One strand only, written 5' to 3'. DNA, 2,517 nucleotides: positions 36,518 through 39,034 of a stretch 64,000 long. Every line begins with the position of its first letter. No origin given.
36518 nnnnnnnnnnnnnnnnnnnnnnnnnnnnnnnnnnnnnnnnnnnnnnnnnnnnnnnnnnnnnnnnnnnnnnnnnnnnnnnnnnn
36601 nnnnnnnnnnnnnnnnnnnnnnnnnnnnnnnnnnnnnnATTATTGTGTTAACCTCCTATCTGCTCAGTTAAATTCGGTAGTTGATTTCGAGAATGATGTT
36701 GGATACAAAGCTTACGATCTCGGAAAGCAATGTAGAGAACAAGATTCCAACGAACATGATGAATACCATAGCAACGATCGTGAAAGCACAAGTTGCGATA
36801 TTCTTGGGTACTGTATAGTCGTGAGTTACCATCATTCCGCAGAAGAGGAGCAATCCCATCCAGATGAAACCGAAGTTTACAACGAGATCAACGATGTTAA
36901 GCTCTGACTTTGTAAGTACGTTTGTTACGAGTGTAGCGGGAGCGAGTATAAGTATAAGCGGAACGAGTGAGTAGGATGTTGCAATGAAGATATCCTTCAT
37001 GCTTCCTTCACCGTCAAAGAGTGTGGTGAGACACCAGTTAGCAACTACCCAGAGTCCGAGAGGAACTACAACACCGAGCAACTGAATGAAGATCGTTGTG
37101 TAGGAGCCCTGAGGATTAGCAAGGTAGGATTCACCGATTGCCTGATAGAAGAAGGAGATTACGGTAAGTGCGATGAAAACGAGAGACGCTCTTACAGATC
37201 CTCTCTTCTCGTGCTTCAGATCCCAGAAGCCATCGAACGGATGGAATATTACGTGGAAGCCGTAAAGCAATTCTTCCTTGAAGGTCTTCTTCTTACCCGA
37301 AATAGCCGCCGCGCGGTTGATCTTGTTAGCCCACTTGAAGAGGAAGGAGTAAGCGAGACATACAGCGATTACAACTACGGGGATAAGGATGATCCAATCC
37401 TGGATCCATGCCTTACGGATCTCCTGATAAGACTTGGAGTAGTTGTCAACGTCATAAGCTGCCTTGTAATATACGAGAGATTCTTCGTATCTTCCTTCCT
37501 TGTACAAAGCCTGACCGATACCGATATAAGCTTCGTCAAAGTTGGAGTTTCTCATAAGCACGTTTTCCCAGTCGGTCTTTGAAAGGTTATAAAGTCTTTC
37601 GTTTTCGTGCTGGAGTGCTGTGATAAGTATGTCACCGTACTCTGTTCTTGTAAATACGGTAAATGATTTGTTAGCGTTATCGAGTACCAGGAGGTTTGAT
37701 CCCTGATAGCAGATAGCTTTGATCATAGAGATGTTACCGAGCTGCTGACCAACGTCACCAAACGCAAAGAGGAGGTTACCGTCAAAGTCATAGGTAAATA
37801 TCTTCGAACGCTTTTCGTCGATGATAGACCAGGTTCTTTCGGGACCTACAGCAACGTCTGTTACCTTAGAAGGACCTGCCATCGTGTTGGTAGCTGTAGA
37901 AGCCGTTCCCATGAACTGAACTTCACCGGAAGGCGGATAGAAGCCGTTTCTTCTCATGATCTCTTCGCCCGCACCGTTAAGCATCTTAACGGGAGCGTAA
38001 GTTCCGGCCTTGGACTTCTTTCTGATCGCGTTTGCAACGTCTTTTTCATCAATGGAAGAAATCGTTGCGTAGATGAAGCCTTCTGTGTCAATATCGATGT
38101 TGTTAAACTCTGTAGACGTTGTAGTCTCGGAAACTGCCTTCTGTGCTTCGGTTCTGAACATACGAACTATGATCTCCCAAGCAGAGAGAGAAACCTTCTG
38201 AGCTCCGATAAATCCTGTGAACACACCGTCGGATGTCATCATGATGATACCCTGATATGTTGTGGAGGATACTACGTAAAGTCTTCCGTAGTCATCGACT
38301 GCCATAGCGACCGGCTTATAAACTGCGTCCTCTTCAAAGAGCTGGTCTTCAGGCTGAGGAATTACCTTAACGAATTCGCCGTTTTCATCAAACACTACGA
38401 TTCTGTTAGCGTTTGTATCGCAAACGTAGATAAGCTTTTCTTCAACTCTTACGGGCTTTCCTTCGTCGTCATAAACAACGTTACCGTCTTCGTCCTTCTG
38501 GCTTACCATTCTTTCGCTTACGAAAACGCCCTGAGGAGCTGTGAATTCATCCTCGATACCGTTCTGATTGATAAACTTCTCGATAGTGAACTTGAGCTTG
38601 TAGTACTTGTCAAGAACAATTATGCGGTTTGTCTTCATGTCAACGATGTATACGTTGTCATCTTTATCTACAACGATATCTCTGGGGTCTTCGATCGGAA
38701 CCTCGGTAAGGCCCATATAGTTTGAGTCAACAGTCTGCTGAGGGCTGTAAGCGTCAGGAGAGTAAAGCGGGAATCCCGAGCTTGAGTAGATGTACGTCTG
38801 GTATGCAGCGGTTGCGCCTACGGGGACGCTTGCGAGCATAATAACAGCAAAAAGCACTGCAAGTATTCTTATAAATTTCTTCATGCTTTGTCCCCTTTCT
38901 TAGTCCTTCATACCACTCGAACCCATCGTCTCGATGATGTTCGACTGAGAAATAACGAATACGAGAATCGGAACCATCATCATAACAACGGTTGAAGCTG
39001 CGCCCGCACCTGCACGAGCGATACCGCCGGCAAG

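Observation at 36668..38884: Extracellular NHL beta-propeller and TPR hairpin fused to a Yip1-type polytopic membrane domain, embedded between two ABC translocons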

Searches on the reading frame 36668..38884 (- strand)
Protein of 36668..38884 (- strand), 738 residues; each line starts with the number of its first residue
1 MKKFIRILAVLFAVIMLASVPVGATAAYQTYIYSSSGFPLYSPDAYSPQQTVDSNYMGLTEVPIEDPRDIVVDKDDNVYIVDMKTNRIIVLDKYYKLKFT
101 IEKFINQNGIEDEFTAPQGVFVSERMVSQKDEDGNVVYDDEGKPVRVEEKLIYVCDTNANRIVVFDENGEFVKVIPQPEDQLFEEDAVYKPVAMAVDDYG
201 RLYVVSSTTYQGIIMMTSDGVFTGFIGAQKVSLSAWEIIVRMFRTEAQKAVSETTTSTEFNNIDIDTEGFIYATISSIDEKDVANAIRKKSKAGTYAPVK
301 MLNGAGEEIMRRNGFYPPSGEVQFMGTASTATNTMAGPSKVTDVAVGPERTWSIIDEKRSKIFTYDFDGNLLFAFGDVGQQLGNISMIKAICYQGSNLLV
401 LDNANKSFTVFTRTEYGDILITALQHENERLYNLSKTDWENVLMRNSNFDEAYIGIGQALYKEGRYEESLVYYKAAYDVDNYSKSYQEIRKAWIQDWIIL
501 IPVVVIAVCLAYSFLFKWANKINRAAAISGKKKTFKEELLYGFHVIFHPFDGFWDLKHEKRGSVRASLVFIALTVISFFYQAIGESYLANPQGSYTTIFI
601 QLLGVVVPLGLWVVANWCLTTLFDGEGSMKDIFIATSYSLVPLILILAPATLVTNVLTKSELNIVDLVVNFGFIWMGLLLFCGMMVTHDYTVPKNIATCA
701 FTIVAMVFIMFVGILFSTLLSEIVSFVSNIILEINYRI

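Call 5: search_protein_families(library=pfam, proteins=[window:36668-38884:-], max_evalue=0.1)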
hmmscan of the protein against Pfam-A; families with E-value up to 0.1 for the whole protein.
window:36668-38884:- (738 aa): 13 families
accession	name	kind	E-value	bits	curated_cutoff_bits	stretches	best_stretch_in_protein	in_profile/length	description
PF04893.22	Yip1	-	6.1e-15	55.9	28.6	1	543-712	1-171/173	Yip1 domain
PF01436.27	NHL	-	2.9e-06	27.5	20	1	66-90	3-27/28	NHL repeat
PF06739.17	SBBP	-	4.5e-05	23.8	20.5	0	67-81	15-29/38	Beta-propeller repeat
PF17170.10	DUF5128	-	5.1e-05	23.1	22.9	1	145-175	49-79/321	6-bladed beta-propeller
PF00515.34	TPR_1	-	0.00038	20.6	27.8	1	451-476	2-27/34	Tetratricopeptide repeat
PF23500.1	DUF7133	-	0.00064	19.6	27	1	184-211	22-49/385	Domain of unknown function (DUF7133)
PF07719.23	TPR_2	-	0.00076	19.9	27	1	451-479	2-30/34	Tetratricopeptide repeat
PF25021.1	TEN_NHL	-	0.005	16.3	27.1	0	185-232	138-182/357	Teneurin NHL domain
PF08450.18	SGL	-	0.0074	16.3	26.3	0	147-284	9-112/246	SMP-30/Gluconolactonase/LRE-like region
PF13181.12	TPR_8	-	0.011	16.3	25.7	1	451-480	2-31/34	Tetratricopeptide repeat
PF13432.12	TPR_16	-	0.045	14.7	32.7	1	438-478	19-59/65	Tetratricopeptide repeat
PF13424.12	TPR_12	-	0.067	13.8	30.1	0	452-479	47-74/77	Tetratricopeptide repeat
PF12791.13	RsgI_N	-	0.086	13.2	25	0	154-179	6-31/40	Anti-sigma factor N-terminus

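Call 6: search_protein_families(library=ncbifam, proteins=[window:36668-38884:-], max_evalue=0.1)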
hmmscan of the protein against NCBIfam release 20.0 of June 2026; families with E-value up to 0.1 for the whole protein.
window:36668-38884:- (738 aa): 4 families
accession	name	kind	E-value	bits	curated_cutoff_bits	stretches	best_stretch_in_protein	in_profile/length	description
NF035926.1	scyF_NHL_VPEP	equivalog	1.3e-11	44.3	350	2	145-229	107-191/376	scytonemin biosynthesis PEP-CTERM protein ScyF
NF047780.1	LIC12708_fam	subfamily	1.2e-05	24.4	150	1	143-213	60-144/391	LIC_12708 family protein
NF053768.1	CIS12_fam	equivalog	0.00088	18.1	860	1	67-219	46-198/715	CIS12 family contractile injection system protein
NF047521.1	LIC_11904_fam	equivalog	0.021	13.4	400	0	145-172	219-247/398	LIC_11904 family protein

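Call 8: find_homologous_proteins(query=window:36668-38884:-)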
Query window:36668-38884:- (738 aa): 3592 proteins with E <= 0.001 among 8000 candidates; the best 120 are listed.
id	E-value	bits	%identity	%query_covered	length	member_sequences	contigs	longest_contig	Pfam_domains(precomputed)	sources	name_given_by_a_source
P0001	0.0e+0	1657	100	100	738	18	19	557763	PF04893.23,PF01436.28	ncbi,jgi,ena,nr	ncbi:MAG: hypothetical protein E7601_00285 [Ruminococcaceae bacterium]|nr:hypothetical protein [Osci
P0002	0.0e+0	1508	89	100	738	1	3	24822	PF04893.23,PF17170.11,PF01436.28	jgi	-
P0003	0.0e+0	1505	89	100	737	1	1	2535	PF04893.23,PF17170.11,PF01436.28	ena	-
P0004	0.0e+0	1477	88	100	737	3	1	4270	PF04893.23,PF01436.28,PF06739.18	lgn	-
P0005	0.0e+0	1287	75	100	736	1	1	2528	PF04893.23,PF01436.28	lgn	-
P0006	0.0e+0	1270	74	100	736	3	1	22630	PF04893.23,PF17170.11,PF13432.13,PF01436.28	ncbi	-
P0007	0.0e+0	1263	75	100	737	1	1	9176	PF04893.23,PF01436.28,PF06739.18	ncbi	-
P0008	0.0e+0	1223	72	100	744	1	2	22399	PF04893.23,PF01436.28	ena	-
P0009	0.0e+0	1214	71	100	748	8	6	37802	PF04893.23,PF01436.28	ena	-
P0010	0.0e+0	1208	71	100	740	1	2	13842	PF04893.23,PF01436.28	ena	-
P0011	0.0e+0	1207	71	100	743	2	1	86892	PF04893.23,PF01436.28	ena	-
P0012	0.0e+0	1196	70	100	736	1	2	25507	PF04893.23,PF00515.35,PF13432.13,PF01436.28,PF07719.24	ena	-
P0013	0.0e+0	1173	69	99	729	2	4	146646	PF04893.23,PF13432.13,PF01436.28,PF07719.24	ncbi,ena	-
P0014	4.1e-296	1002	61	100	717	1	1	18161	PF04893.23,PF00515.35,PF13432.13,PF01436.28,PF06739.18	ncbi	-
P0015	1.6e-294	997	59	100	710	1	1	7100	PF04893.23,PF01436.28,PF06739.18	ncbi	-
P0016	1.9e-294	997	61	100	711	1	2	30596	PF04893.23,PF01436.28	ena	-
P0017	2.6e-294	996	61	100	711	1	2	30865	PF04893.23,PF01436.28,PF07719.24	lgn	-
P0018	3.3e-294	996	60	100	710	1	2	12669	PF04893.23,PF13432.13,PF01436.28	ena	-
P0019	4.5e-294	995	61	100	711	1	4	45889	PF04893.23,PF01436.28,PF07719.24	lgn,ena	-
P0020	6.3e-294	995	61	100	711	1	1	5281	PF04893.23,PF01436.28,PF07719.24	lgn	-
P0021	6.4e-294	995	60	100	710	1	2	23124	PF04893.23,PF13432.13,PF01436.28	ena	-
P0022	6.7e-294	995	61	100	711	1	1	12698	PF04893.23,PF01436.28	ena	-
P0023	7.2e-294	995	61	100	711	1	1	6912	PF04893.23,PF01436.28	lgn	-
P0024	8.5e-294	994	60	100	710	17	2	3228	PF04893.23,PF01436.28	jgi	-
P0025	1.2e-293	994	62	100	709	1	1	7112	PF04893.23,PF00515.35,PF13432.13,PF01436.28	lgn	-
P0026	2.1e-293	993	60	100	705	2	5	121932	PF04893.23,PF01436.28,PF06739.18,PF08450.19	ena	-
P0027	2.1e-293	993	61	100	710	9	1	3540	PF04893.23,PF13432.13,PF01436.28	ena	-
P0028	8.8e-293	991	60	100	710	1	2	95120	PF04893.23,PF13432.13,PF01436.28,PF07719.24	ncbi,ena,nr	ncbi:MAG: YIP1 family protein [Clostridia bacterium]|nr:YIP1 family protein [Clostridia bacterium]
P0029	1.3e-292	991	61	100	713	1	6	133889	PF04893.23,PF00515.35,PF13424.13,PF13432.13,PF01436.28,PF06739.18,PF07719.24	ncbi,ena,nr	ncbi:MAG: YIP1 family protein [Clostridia bacterium]|nr:YIP1 family protein [Clostridia bacterium]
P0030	1.4e-292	990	62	100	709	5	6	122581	PF04893.23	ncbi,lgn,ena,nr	ncbi:MAG: YIP1 family protein [Clostridia bacterium]|nr:YIP1 family protein [Clostridia bacterium]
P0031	4.1e-292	989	60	100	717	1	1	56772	PF04893.23,PF13432.13,PF01436.28,PF06739.18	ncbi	-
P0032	4.2e-292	989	61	100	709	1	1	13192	PF04893.23,PF00515.35,PF13432.13,PF01436.28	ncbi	-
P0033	4.6e-292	989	60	100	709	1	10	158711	PF04893.23,PF00515.35,PF13432.13,PF01436.28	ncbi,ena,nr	ncbi:MAG: YIP1 family protein [Clostridia bacterium]|nr:YIP1 family protein [Clostridia bacterium]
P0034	8.5e-292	988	60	100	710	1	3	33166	PF04893.23,PF13432.13,PF01436.28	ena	-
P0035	9.6e-292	988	59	100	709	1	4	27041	PF04893.23,PF01436.28,PF06739.18,PF08450.19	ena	-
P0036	9.6e-292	988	60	100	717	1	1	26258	PF04893.23,PF13432.13,PF01436.28,PF06739.18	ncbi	-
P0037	1.1e-291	988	60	100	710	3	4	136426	PF04893.23,PF01436.28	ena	-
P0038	1.2e-291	987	60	100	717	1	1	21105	PF04893.23,PF13432.13,PF01436.28,PF06739.18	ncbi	-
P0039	1.6e-291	987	61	100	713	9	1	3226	PF04893.23,PF13432.13,PF01436.28,PF06739.18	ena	-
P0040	1.7e-291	987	61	100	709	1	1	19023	PF04893.23,PF01436.28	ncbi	-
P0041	1.8e-291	987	61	100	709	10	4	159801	PF04893.23,PF00515.35,PF13432.13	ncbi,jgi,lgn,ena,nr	ncbi:MAG: hypothetical protein E7654_02180 [Ruminococcaceae bacterium]|nr:hypothetical protein [Osci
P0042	2.0e-291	987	60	100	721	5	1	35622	PF04893.23,PF06977.18,PF13432.13,PF01436.28,PF06739.18,PF07719.24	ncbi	-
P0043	2.3e-291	986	60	100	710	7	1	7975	PF04893.23,PF13432.13,PF01436.28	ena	-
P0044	2.9e-291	986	61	100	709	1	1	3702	PF04893.23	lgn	-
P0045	3.1e-291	986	60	100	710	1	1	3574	PF04893.23,PF01436.28,PF07719.24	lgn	-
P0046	4.1e-291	986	59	100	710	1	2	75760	PF04893.23,PF13432.13,PF01436.28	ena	-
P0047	4.9e-291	985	60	100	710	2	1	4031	PF04893.23,PF01436.28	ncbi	-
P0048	5.0e-291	985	59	100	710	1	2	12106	PF04893.23,PF13432.13,PF01436.28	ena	-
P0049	5.3e-291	985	58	100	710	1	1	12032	PF04893.23,PF01436.28,PF06739.18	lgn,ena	-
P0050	5.4e-291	985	60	100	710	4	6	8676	PF04893.23,PF00515.35,PF13432.13,PF01436.28,PF06739.18,PF07719.24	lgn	-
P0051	5.6e-291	985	60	100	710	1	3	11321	PF04893.23,PF00515.35,PF13432.13,PF01436.28,PF07719.24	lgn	-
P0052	8.0e-291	985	60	100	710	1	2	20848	PF04893.23,PF13432.13,PF01436.28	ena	-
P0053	8.1e-291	985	60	100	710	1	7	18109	PF04893.23,PF00515.35,PF13432.13,PF01436.28,PF07719.24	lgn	-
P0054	1.2e-290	984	60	100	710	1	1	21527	PF04893.23,PF00515.35,PF13432.13,PF01436.28,PF07719.24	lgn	-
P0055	2.2e-290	983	59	100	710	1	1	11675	PF04893.23,PF17170.11,PF13432.13,PF01436.28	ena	-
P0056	2.5e-290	983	59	100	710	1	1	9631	PF04893.23,PF17170.11,PF13432.13,PF01436.28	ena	-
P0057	2.9e-290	983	59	100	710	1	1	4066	PF04893.23,PF13432.13,PF01436.28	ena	-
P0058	5.4e-290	982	60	100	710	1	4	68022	PF04893.23,PF00515.35,PF13432.13,PF01436.28,PF07719.24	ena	-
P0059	1.9e-289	980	60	100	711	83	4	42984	PF04893.23,PF00515.35,PF13432.13,PF01436.28,PF06739.18,PF07719.24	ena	-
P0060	3.0e-289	979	60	100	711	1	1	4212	PF04893.23,PF00515.35,PF13432.13,PF01436.28,PF06739.18,PF07719.24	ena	-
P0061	4.6e-289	979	59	100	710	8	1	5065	PF04893.23,PF13432.13,PF01436.28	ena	-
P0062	8.4e-289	978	59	100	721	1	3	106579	PF04893.23,PF00515.35,PF13432.13,PF01436.28,PF06739.18,PF07719.24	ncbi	-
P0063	1.1e-288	978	59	100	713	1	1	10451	PF04893.23,PF00515.35,PF13424.13,PF13432.13,PF01436.28,PF07719.24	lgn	-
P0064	1.4e-288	977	59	100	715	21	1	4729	PF04893.23,PF00515.35,PF13432.13,PF01436.28,PF07719.24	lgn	-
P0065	6.1e-288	975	59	100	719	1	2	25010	PF04893.23,PF00515.35,PF13432.13,PF01436.28,PF07719.24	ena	-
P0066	9.0e-288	975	60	100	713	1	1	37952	PF04893.23,PF00515.35,PF13432.13,PF01436.28,PF07719.24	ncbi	-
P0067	1.9e-287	973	60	100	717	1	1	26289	PF04893.23,PF06977.18,PF13432.13,PF01436.28,PF06739.18,PF07719.24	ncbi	-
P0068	1.9e-287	973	59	100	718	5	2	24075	PF04893.23,PF00515.35,PF13424.13,PF13432.13,PF01436.28,PF07719.24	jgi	-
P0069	5.9e-287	972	59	100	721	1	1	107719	PF04893.23,PF00515.35,PF13432.13,PF01436.28,PF07719.24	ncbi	-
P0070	6.2e-287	972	60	100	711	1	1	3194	PF04893.23,PF13432.13,PF01436.28,PF06739.18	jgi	jgi:tetratricopeptide (TPR) repeat protein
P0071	9.7e-287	971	58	100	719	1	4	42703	PF04893.23,PF00515.35,PF13432.13,PF01436.28,PF07719.24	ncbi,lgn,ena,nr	ncbi:MAG: YIP1 family protein [Clostridia bacterium]|nr:YIP1 family protein [Clostridia bacterium]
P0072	1.1e-286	971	61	100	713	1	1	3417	PF04893.23,PF13432.13,PF01436.28,PF06739.18,PF07719.24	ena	-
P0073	1.4e-286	971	60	100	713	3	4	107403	PF04893.23,PF00515.35,PF13432.13,PF01436.28,PF06739.18,PF07719.24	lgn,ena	-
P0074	1.5e-286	971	60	97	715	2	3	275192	PF04893.23,PF00515.35,PF13432.13,PF01436.28,PF07719.24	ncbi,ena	-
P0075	1.9e-286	970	59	100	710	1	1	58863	PF04893.23,PF00515.35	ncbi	-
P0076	2.1e-286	970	59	100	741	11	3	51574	PF04893.23,PF00515.35,PF13432.13,PF01436.28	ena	-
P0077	4.2e-286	969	59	99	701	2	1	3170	PF04893.23,PF01436.28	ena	-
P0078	4.9e-286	969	60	100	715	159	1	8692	PF04893.23,PF00515.35,PF13424.13,PF13432.13,PF01436.28,PF07719.24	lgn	-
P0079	1.2e-285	968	60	100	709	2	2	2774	PF04893.23,PF00515.35,PF13432.13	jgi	-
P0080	1.6e-285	967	59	100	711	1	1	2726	PF04893.23,PF13432.13,PF01436.28,PF06739.18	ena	-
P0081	1.7e-285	967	60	97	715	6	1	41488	PF04893.23,PF00515.35,PF13432.13,PF01436.28,PF07719.24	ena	-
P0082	3.0e-285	966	60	98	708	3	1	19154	PF04893.23,PF00515.35,PF13432.13,PF01436.28,PF07719.24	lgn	-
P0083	3.1e-285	966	59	100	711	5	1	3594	PF04893.23,PF00515.35,PF13432.13,PF01436.28,PF06739.18,PF07719.24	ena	-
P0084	3.2e-285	966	59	99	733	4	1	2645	PF04893.23,PF00515.35,PF13432.13,PF01436.28,PF07719.24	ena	-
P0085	4.1e-285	966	60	97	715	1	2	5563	PF04893.23,PF00515.35,PF13432.13,PF01436.28,PF07719.24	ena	-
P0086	1.8e-284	964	59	97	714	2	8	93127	PF04893.23,PF00515.35,PF13432.13,PF01436.28,PF07719.24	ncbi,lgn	-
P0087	2.0e-284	964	58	100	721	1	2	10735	PF04893.23,PF13432.13,PF07719.24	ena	-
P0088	2.4e-284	963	57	100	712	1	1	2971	PF04893.23,PF00515.35,PF13432.13,PF01436.28,PF07719.24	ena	-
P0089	3.1e-284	963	58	100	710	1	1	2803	PF04893.23,PF00515.35,PF13432.13,PF01436.28,PF07719.24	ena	-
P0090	3.1e-284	963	59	100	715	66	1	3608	PF04893.23,PF00515.35,PF13432.13,PF01436.28,PF07719.24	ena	-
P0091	3.9e-284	963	58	100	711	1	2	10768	PF04893.23,PF00515.35,PF13432.13,PF01436.28,PF06739.18,PF07719.24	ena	-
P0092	5.2e-284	962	57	100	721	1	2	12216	PF04893.23,PF13432.13,PF07719.24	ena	-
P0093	5.3e-284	962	58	100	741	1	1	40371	PF04893.23,PF01436.28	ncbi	-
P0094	5.5e-284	962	60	97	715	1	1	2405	PF04893.23,PF00515.35,PF13432.13,PF01436.28,PF07719.24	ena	-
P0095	3.9e-283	959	58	100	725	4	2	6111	PF04893.23,PF00515.35,PF13432.13,PF01436.28,PF07719.24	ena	-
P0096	5.1e-283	959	58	100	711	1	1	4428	PF04893.23,PF00515.35,PF13432.13,PF01436.28,PF06739.18,PF07719.24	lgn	-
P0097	1.3e-282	958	58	100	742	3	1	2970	PF04893.23,PF00515.35,PF13432.13,PF01436.28,PF07719.24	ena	-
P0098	1.5e-282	957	59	100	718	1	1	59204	PF04893.23,PF00515.35,PF13432.13,PF01436.28,PF07719.24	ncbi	-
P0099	1.8e-282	957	59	100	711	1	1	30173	PF04893.23,PF13432.13,PF01436.28,PF06739.18,PF07719.24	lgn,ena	-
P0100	2.4e-282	957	58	100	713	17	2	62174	PF04893.23,PF13432.13,PF01436.28,PF06739.18,PF07719.24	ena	-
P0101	2.9e-282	956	58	100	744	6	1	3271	PF04893.23,PF00515.35,PF13432.13,PF01436.28,PF07719.24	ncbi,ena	-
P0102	3.6e-282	956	59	100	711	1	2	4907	PF04893.23,PF00515.35,PF13432.13,PF01436.28,PF06739.18,PF07719.24,PF08450.19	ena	-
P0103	6.2e-282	955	59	100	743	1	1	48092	PF04893.23,PF00515.35,PF13432.13,PF01436.28,PF07719.24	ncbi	-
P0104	6.2e-282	955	58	100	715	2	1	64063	PF04893.23,PF00515.35,PF13432.13,PF01436.28,PF07719.24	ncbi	-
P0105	7.0e-282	955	57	100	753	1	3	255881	PF04893.23,PF00515.35,PF13432.13,PF01436.28,PF07719.24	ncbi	-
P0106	7.8e-282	955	59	99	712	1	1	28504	PF04893.23,PF01436.28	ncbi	-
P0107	9.7e-282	955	57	100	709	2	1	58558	PF04893.23,PF00515.35,PF13432.13,PF01436.28,PF07719.24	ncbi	-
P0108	9.9e-282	955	58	100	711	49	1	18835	PF04893.23,PF00515.35,PF13432.13,PF01436.28,PF06739.18,PF07719.24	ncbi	-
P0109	1.7e-281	954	58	100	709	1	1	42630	PF04893.23,PF00515.35,PF13424.13,PF13432.13,PF01436.28,PF06739.18,PF07719.24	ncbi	-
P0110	1.9e-281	954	57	100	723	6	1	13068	PF04893.23,PF00515.35,PF13432.13,PF01436.28,PF07719.24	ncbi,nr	ncbi:MAG: YIP1 family protein [Clostridia bacterium]|nr:YIP1 family protein [Clostridia bacterium]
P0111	5.6e-281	952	58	100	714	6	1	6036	PF04893.23,PF00515.35,PF13432.13,PF01436.28,PF07719.24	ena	-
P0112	1.0e-280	951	58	100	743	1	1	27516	PF04893.23,PF00515.35,PF13432.13,PF01436.28,PF07719.24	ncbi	-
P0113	1.1e-280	951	57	100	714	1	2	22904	PF04893.23,PF00515.35,PF13432.13,PF01436.28,PF07719.24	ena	-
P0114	1.9e-280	950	57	100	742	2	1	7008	PF04893.23,PF00515.35,PF13432.13,PF07719.24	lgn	-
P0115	2.3e-280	950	58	99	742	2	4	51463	PF04893.23,PF00515.35,PF13432.13,PF01436.28,PF07719.24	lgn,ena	-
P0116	2.4e-280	950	57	100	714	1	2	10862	PF04893.23,PF00515.35,PF13432.13,PF01436.28,PF07719.24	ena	-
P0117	3.2e-280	950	57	100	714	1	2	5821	PF04893.23,PF00515.35,PF13432.13,PF01436.28,PF07719.24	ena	-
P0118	8.1e-280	948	57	100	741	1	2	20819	PF04893.23,PF00515.35,PF13432.13,PF07719.24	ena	-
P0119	9.2e-280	948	57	100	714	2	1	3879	PF04893.23,PF00515.35,PF13432.13,PF01436.28,PF07719.24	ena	-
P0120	1.2e-279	948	58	100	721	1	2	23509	PF04893.23,PF00515.35,PF01436.28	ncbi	-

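Call 10: find_encoding_contigs(protein=P0105, flank=10000, max_places=3)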
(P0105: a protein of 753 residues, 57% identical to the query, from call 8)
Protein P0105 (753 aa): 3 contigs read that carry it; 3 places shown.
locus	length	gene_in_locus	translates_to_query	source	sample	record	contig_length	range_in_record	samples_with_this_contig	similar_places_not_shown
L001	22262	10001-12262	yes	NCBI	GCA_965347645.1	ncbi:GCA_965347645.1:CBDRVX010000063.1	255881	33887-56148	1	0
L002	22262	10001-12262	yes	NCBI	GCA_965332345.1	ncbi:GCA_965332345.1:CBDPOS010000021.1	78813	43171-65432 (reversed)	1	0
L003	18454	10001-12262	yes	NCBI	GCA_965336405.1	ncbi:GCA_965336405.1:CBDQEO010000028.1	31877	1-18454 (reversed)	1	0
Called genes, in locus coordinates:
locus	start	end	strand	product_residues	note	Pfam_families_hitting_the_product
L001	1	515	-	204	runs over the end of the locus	PF05067:Mn_catalase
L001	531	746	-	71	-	PF12652:CotJB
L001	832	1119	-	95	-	PF11007:CotJA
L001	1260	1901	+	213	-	PF02677:QueH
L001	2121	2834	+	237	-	PF02463:SMC_N (faint), PF00005:ABC_tran, PF13304:AAA_21 (faint)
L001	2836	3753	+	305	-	PF01458:SUFBD_core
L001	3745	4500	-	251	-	-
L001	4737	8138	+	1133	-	-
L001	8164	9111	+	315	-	-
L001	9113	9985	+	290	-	PF00528:BPD_transp_1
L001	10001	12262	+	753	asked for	PF01436:NHL (faint), PF00515:TPR_1 (faint), PF07719:TPR_2 (faint), PF13432:TPR_16, PF04893:Yip1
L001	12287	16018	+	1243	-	PF18952:DUF5696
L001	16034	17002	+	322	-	PF00528:BPD_transp_1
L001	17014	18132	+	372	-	PF00528:BPD_transp_1 (weak)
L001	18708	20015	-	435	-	PF03952:Enolase_N, PF00113:Enolase_C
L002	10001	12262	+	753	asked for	PF01436:NHL (faint), PF00515:TPR_1 (faint), PF07719:TPR_2 (faint), PF13432:TPR_16, PF04893:Yip1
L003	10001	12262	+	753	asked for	PF01436:NHL (faint), PF00515:TPR_1 (faint), PF07719:TPR_2 (faint), PF13432:TPR_16, PF04893:Yip1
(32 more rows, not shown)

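Call 11: search_solved_structures(query=window:36668-38884:-, max_evalue=1)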
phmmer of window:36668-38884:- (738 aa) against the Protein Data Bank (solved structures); distinct sequences matched with E-value up to 1: 44.
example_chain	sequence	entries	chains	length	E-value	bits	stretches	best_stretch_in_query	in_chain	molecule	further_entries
8bu0_A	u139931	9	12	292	1.5e-11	46.6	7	451-483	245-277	Consensus tetratricopeptide repeat protein | Crystal structure of an 8-repeat consensus TPR superhelix with Zinc. | Monomer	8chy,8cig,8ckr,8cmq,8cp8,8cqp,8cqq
9qhb_A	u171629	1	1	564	7.5e-10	41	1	451-484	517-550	Engineered tetratricopeptide repeat protein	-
9qhc_A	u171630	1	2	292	1.4e-07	33.4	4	450-482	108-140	Engineered tetratricopeptide repeat protein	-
8ch0_A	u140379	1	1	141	3.5e-07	32.2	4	451-482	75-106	Consensus tetratricopeptide repeat protein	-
2fo7_A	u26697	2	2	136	4e-07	32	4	451-483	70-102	SYNTHETIC CONSENSUS TPR PROTEIN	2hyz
1na0_A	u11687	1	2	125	7.2e-07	31.1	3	448-485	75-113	designed protein CTPR3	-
6vfj_B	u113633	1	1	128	1.1e-06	30.6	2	438-481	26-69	I53_dn5B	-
6d69_A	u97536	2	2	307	2.6e-06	29.3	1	152-227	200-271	NHL Repeat Region of D. melanogaster Thin | Thin, isoform D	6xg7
6v8e_A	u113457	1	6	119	4.6e-06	28.5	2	437-481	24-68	Designed protein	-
6vl6_B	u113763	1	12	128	7e-06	27.8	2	437-480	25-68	T33_dn2B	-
6vfh_A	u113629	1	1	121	9.4e-06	27.4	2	437-481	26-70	T33_dn10A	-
6vfi_B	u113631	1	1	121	1e-05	27.3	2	437-480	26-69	O43_dn18B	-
5hrz_A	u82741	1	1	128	2.5e-05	26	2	435-480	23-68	TPR domain protein 1na0C3_3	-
1na3_A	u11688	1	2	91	2.6e-05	25.9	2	447-487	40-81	designed protein CTPR2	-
6vl6_A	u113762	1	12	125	3.2e-05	25.7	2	437-480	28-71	T33_dn2A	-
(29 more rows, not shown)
